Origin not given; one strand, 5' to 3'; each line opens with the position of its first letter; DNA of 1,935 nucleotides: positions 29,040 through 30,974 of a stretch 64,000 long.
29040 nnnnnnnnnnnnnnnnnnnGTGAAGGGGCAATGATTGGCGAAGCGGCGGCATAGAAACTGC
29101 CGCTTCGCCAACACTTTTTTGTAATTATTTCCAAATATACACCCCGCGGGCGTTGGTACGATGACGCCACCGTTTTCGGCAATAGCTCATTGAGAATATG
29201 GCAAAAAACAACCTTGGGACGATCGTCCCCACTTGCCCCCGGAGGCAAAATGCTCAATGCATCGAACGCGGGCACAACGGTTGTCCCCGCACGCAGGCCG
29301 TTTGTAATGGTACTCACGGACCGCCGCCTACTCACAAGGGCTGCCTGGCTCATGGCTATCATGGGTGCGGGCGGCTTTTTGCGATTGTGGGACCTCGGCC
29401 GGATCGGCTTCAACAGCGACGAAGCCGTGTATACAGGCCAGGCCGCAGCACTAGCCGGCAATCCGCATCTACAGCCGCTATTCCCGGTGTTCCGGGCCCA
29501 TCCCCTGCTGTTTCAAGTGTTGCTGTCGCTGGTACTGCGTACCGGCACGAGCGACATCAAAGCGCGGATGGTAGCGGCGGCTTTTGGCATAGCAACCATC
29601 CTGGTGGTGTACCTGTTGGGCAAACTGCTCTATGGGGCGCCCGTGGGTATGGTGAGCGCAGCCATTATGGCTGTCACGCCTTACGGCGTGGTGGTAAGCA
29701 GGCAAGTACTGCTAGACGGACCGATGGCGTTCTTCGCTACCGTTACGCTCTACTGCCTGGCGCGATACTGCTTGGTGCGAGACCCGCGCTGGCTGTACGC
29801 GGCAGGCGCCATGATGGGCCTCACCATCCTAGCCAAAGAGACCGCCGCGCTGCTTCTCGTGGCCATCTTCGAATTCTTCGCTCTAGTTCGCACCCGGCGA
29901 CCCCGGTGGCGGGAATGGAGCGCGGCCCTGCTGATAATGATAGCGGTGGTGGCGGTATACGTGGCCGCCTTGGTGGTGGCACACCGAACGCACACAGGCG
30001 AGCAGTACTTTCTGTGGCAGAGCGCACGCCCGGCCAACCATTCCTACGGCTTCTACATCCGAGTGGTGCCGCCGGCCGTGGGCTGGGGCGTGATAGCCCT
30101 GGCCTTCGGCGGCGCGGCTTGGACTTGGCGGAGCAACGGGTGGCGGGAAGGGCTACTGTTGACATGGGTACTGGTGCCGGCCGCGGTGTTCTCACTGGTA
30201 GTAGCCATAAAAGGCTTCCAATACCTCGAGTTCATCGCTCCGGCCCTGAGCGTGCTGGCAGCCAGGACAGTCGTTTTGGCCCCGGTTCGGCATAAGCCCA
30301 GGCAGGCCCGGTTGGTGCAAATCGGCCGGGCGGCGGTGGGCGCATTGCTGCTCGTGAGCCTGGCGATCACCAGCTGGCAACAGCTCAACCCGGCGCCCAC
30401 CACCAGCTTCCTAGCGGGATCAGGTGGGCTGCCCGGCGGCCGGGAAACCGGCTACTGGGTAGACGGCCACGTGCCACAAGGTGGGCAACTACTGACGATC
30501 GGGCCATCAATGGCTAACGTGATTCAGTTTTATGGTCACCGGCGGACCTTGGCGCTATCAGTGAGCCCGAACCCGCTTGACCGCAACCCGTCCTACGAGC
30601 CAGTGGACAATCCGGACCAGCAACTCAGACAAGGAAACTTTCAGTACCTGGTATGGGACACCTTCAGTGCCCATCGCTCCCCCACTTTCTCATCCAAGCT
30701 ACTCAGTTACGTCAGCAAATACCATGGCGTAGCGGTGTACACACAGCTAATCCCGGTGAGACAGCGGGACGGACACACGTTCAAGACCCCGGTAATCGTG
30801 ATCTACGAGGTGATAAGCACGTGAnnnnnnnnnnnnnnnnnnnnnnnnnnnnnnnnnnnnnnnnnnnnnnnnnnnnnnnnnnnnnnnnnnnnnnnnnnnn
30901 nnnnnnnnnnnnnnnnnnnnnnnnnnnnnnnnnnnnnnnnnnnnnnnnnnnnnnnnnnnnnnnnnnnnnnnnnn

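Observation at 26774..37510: Complete three-part extracytoplasmic glycosylation system embedded with three secreted phosphoesterases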

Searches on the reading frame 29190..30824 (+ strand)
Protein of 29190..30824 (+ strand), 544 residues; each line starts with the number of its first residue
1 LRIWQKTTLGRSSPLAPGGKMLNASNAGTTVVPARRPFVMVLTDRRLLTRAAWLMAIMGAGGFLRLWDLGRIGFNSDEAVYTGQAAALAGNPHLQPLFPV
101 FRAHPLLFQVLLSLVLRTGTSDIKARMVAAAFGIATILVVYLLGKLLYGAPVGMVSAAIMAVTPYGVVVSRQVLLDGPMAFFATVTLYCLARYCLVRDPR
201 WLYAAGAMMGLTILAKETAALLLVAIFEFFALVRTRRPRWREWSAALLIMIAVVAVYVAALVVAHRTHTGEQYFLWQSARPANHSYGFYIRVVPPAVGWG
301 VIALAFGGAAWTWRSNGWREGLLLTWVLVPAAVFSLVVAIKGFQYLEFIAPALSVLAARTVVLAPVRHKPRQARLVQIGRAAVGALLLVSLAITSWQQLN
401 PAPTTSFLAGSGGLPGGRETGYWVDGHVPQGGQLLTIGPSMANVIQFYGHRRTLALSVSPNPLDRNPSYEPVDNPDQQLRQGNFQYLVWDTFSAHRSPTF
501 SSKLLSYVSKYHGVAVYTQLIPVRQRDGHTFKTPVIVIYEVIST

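Call 3: search_protein_families(library=pfam, proteins=[window:29190-30824:+], max_evalue=0.01)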
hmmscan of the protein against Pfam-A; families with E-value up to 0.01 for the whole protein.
window:29190-30824:+ (544 aa): 2 families
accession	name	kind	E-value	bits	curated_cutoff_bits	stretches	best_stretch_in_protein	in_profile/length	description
PF13231.12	PMT_2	-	1.2e-21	78.1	26.1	1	104-256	2-154/160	Dolichyl-phosphate-mannose-protein mannosyltransferase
PF02366.24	PMT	-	1.3e-11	45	22.7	1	119-255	79-219/245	Dolichyl-phosphate-mannose-protein mannosyltransferase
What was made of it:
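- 29250..30824 (+): GT-C fold glycosyltransferase of the PMT_2 type, with about 9-10 TM segments and a C-terminal ectodomain. NSDEAVY 'DE' motif at 29412-29432. PMT_2 E 1e-21 and PMT E 1e-11 (call 3).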

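Call 4: search_protein_families(library=ncbifam, proteins=[window:29190-30824:+], max_evalue=0.01)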
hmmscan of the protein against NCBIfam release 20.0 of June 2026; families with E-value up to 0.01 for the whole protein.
window:29190-30824:+ (544 aa): 3 families
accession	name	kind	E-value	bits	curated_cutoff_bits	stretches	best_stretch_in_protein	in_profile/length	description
TIGR03663.1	TIGR03663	subfamily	1e-12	47.9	126.25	1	54-257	4-204/435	flippase activity-associated protein Agl23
TIGR04154.1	archaeo_STT3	subfamily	1.2e-05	23.9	450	1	123-356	96-338/831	oligosaccharyl transferase, archaeosortase A system-associated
NF046093.1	AZOBR_p60025_fam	subfamily_domain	6.6e-05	22.2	150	1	99-251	88-228/232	AZOBR_p60025 family cell surface glycopolymer formation protein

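Call 10: find_related_loci(query=window:29250-30824:+, collection=genome_contigs, flank=10000)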
Query window:29250-30824:+ (524 aa) in genome_contigs; peptide patterns used: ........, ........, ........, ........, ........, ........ (x = any residue, [..] = any of these).
59 stretches matched a pattern; 16 encode a relative of the query (tblastn E <= 1e-3); 16 distinct loci.
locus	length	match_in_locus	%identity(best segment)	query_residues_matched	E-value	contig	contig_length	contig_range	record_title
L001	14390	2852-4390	48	14-521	2e-149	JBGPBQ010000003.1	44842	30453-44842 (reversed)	MAG: Anaerolineae bacterium isolate OBJ_0618_130150_101 k141_4252546_length_44842_cov_32.9948, whole genome shotgun sequ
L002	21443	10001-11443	54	34-521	2e-145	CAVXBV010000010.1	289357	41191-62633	MAG: uncultured Actinomycetota bacterium isolate MFD02581.bin.1.164 genome assembly, contig: contig_48915, whole genome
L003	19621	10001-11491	50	29-521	4e-142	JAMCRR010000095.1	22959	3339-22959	MAG: Chloroflexota bacterium isolate FK_Sedi_A_Bin.25 NODE_4880_length_22959_cov_2.18448, whole genome shotgun sequence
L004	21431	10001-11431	48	44-521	4e-141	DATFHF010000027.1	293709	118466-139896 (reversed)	MAG TPA_asm: Jatrophihabitans sp. isolate SMAG_U8682 k141_50367, whole genome shotgun sequence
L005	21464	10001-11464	49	41-521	6e-137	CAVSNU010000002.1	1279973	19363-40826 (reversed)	MAG: uncultured Chloroflexia bacterium isolate MFD03066.bin.1.56 genome assembly, contig: contig_195, whole genome shotg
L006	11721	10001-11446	49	43-521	5e-135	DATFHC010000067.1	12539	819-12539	MAG TPA_asm: Gaiellaceae bacterium isolate SMAG_U8679 k141_1971148, whole genome shotgun sequence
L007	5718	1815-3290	48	34-521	2e-133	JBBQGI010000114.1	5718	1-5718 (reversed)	MAG: Candidatus Limnocylindria bacterium isolate Co_metawrap_970 Cmw_970_k141_16994040_length_5718_cov_16.4285, whole ge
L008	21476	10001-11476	48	34-521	2e-132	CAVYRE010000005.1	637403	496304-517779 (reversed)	MAG: uncultured Chloroflexia bacterium isolate MFD06085.bin.1.42 genome assembly, contig: contig_6631, whole genome shot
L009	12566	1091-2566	48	34-521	1e-129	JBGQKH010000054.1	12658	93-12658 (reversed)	MAG: Candidatus Limnocylindria bacterium isolate OBJ2_061818_050_66 k141_2328482_length_12658_cov_11.1374, whole genome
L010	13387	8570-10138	46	8-522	2e-114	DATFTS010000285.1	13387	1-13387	MAG TPA_asm: Jatrophihabitans sp. isolate SMAG_U9417 k141_202592, whole genome shotgun sequence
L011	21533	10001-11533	49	16-521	2e-153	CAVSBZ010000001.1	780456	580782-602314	MAG: uncultured Chloroflexia bacterium isolate MFD02979.bin.1.145 genome assembly, contig: contig_108887, whole genome s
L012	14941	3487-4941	45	27-521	8e-95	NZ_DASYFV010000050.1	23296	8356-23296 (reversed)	MAG: Jatrophihabitans sp. isolate SMAG_U4195 k141_294054, whole genome shotgun sequence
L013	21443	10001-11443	52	34-521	3e-142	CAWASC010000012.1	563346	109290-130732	MAG: uncultured Actinomycetota bacterium isolate MFD02581.bin.1.174 genome assembly, contig: contig_50048, whole genome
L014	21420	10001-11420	46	40-521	2e-71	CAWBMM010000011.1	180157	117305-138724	MAG: uncultured Actinomycetota bacterium isolate MFD02159.bin.2.90 genome assembly, contig: contig_62644, whole genome s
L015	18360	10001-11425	37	31-498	6e-76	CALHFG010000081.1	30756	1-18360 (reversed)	MAG: uncultured Acidimicrobiales bacterium isolate R2_Bin_METABAT__104_1 genome assembly, contig: c_000001566629, whole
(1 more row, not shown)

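Call 23: search_protein_families(library=pfam, proteins=[L005:12816-15011:+, L008:12843-14972:+, L001:5754-7226:+, L004:12714-14450:+, L001:8555-10354:+, L011:15703-17502:+, L001:10344-10976:+, L005:16312-19965:+, L013:15135-19397:+], max_evalue=0.01)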
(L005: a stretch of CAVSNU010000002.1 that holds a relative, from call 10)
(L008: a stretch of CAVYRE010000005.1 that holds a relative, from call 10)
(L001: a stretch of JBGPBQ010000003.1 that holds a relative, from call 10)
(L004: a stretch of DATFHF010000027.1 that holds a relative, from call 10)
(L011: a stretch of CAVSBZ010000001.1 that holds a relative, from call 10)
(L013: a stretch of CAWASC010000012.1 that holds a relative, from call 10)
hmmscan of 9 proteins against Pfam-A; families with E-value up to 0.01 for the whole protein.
L005:12816-15011:+ (731 aa): 3 families
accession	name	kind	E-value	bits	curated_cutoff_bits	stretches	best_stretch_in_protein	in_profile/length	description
PF16640.11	Big_3_5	-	8.8e-12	45.9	35.5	1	53-137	2-85/88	Bacterial Ig-like domain (group 3)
PF02369.22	Big_1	-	0.00051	20.5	34.9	1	63-130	17-87/93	Bacterial Ig-like domain (group 1)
PF10670.15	DUF4198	-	0.009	16.6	34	0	66-123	148-208/209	Domain of unknown function (DUF4198)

L008:12843-14972:+ (709 aa): 4 families
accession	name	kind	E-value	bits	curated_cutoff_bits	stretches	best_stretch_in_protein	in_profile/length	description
PF16640.11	Big_3_5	-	1.7e-07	32.1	35.5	1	43-124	7-87/88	Bacterial Ig-like domain (group 3)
PF01476.26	LysM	-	3.5e-06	27.3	20.9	1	661-708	1-42/43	LysM domain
PF13620.12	CarboxypepD_reg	-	0.0015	19.2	32.3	1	59-112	9-61/82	Carboxypeptidase regulatory-like domain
PF02369.22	Big_1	-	0.0078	16.7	34.9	0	50-112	19-85/93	Bacterial Ig-like domain (group 1)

L001:5754-7226:+ (490 aa): 2 families
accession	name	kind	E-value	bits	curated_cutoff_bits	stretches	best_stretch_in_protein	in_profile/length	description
PF16640.11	Big_3_5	-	3.7e-09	37.5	35.5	1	92-176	5-86/88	Bacterial Ig-like domain (group 3)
PF13620.12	CarboxypepD_reg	-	5.4e-05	23.9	32.3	0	103-163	2-59/82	Carboxypeptidase regulatory-like domain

L004:12714-14450:+ (578 aa): 0 families

L001:8555-10354:+ (599 aa): 10 families
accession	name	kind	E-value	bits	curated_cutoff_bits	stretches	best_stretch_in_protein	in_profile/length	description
PF02775.26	TPP_enzyme_C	-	2.3e-26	92.8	21.9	1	371-512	1-149/151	Thiamine pyrophosphate enzyme, C-terminal TPP binding domain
PF01855.24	POR_N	-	9.2e-17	62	27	1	14-205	2-202/231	Pyruvate flavodoxin/ferredoxin oxidoreductase, thiamine diP-bdg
PF14697.11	Fer4_21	-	4.7e-07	30.3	35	1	569-590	36-58/59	4Fe-4S dicluster domain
PF00037.32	Fer4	-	1.1e-06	28.7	21.1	1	569-590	3-24/24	4Fe-4S binding domain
PF13187.11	Fer4_9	-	3.2e-05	24.3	27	1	537-589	1-52/52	4Fe-4S dicluster domain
PF12838.12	Fer4_7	-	3.4e-05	24.7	27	1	537-588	1-52/52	4Fe-4S dicluster domain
PF12797.12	Fer4_2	-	0.00017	21.8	24.5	1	566-585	2-21/22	4Fe-4S binding domain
PF13237.11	Fer4_10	-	0.00019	21.7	25.5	2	535-585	6-53/53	4Fe-4S dicluster domain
PF12837.12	Fer4_6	-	0.00028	21.1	25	1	567-589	2-24/24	4Fe-4S binding domain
PF25160.1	LdpA_Fe-S-bd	-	0.00032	20.8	27.6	0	570-592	24-46/49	LdpA Fe-S cluster-binding domain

L011:15703-17502:+ (599 aa): 10 families
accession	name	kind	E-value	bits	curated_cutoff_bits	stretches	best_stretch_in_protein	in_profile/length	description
PF02775.26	TPP_enzyme_C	-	4.4e-25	88.7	21.9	1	371-512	1-149/151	Thiamine pyrophosphate enzyme, C-terminal TPP binding domain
PF01855.24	POR_N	-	9.5e-17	61.9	27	1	14-205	2-202/231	Pyruvate flavodoxin/ferredoxin oxidoreductase, thiamine diP-bdg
PF14697.11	Fer4_21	-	2.3e-07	31.3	35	1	569-590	36-58/59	4Fe-4S dicluster domain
PF00037.32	Fer4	-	1.1e-06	28.7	21.1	1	569-590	3-24/24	4Fe-4S binding domain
PF13187.11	Fer4_9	-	3.1e-05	24.3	27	1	537-589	1-52/52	4Fe-4S dicluster domain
PF12838.12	Fer4_7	-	3.7e-05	24.5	27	1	537-588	1-52/52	4Fe-4S dicluster domain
PF12837.12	Fer4_6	-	8.9e-05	22.7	25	1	567-589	2-24/24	4Fe-4S binding domain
PF13237.11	Fer4_10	-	0.0002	21.7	25.5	1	535-585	6-53/53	4Fe-4S dicluster domain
PF12797.12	Fer4_2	-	0.00049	20.3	24.5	1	566-585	2-21/22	4Fe-4S binding domain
PF25160.1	LdpA_Fe-S-bd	-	0.00065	19.9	27.6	0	570-592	24-46/49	LdpA Fe-S cluster-binding domain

L001:10344-10976:+ (210 aa): 1 family
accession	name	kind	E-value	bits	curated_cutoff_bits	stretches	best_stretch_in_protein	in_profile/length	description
PF01558.24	POR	-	1.4e-31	110.4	27.4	1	17-204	1-173/173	Pyruvate ferredoxin/flavodoxin oxidoreductase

L005:16312-19965:+ (1217 aa): 4 families
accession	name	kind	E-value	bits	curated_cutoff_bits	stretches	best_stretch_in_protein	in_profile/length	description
PF00149.33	Metallophos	-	4.6e-12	47.2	21.5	1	175-414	2-191/191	Calcineurin-like phosphoesterase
PF14099.13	Polysacc_lyase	-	6.6e-12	46.2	29.9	1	782-922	1-173/210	Polysaccharide lyase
PF16656.11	Pur_ac_phosph_N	-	2.7e-08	34.7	30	1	70-147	9-82/93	Purple acid Phosphatase, N-terminal domain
PF09865.15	DUF2092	-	4.9e-05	23.3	21.2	0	1149-1178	51-80/212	Predicted periplasmic protein (DUF2092)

L013:15135-19397:+ (1420 aa): 5 families
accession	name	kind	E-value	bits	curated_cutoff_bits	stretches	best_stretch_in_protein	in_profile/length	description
PF17963.7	Big_9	-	1.2e-20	74.6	23.6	3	1039-1138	1-89/89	Bacterial Ig domain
PF24517.2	CBM96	-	5.5e-18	65.8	26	1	799-944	5-162/164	Carbohydrate-binding module family 96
PF17892.7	Cadherin_5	-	4.8e-14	52.4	26.5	2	1038-1139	1-97/98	Cadherin-like domain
PF17803.7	Cadherin_4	-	1.3e-11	45.3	25.1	2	1033-1087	5-61/71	Bacterial cadherin-like domain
PF02811.25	PHP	-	0.002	18.9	26.4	1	47-84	1-39/164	PHP domain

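Call 25: search_solved_structures(query=window:29250-30824:+, max_evalue=1)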
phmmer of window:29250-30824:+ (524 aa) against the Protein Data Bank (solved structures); distinct sequences matched with E-value up to 1: 2.
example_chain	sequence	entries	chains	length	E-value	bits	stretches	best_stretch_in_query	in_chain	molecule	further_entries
6p25_A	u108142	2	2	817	0.0093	17.7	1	103-176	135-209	Dolichyl-phosphate-mannose--protein mannosyltransferase 1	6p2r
4fxx_A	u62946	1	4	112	0.92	11.1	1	431-457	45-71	Splicing factor 1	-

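Call 78: search_solved_structures(query=A6, max_evalue=1, show_alignments=1)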
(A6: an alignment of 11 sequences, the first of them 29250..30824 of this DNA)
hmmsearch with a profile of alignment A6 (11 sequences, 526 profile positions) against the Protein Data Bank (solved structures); distinct sequences matched with E-value up to 1: 9.
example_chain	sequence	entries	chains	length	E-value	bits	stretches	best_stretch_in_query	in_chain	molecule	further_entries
6p25_A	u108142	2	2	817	5.1e-05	24.9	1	106-202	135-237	Dolichyl-phosphate-mannose--protein mannosyltransferase 1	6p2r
6s7o_A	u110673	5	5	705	0.00021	22.9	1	110-210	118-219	Dolichyl-diphosphooligosaccharide--protein glycosyltransferase subunit STT3A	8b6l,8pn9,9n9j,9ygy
6ftj_5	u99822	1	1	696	0.00028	22.5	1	110-213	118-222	Dolichyl-diphosphooligosaccharide--protein glycosyltransferase subunit STT3A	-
6ftg_5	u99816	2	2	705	0.00029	22.4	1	110-213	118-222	Dolichyl-diphosphooligosaccharide--protein glycosyltransferase subunit STT3A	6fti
9e61_A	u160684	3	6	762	0.00076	21.1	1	107-209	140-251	Dolichyl-phosphate-mannose--protein mannosyltransferase 4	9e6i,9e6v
9i5k_A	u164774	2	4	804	0.01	17.3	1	102-199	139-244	Dolichyl-phosphate-mannose--protein mannosyltransferase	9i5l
9l08_A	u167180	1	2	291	0.33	12.4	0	414-435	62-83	Covalently Connected Cytochrome c555 trimer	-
4irx_A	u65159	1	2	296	0.59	11.5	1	370-420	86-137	Sugar ABC transporter, periplasmic sugar-binding protein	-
8dd7_B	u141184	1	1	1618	0.82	11.1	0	252-310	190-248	Protein timeless,Methylated-DNA--protein-cysteine methyltransferase fusion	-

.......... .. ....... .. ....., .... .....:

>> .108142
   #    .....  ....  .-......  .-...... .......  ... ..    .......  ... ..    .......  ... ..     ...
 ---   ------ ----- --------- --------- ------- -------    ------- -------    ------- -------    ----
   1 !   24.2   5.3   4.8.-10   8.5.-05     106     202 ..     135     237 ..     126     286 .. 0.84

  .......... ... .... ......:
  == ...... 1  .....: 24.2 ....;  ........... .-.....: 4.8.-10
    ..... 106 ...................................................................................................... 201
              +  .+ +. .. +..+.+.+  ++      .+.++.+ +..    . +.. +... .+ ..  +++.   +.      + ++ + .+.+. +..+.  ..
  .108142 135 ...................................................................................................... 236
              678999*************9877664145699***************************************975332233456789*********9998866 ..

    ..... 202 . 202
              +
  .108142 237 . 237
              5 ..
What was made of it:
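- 29250..30824 (+): The family profile is only distantly related to yeast Pmt1, STT3 and Pmt4 (call 78).
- On GT39 protein O-mannosyltransferase (PMT): The family profile against solved Pmt1 gives E 5e-5 over about 100 residues (call 78).
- The GT-C lacks the bacterial PMT C-terminal domain hit and is only distantly related to solved PMTs (calls 3, 78).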
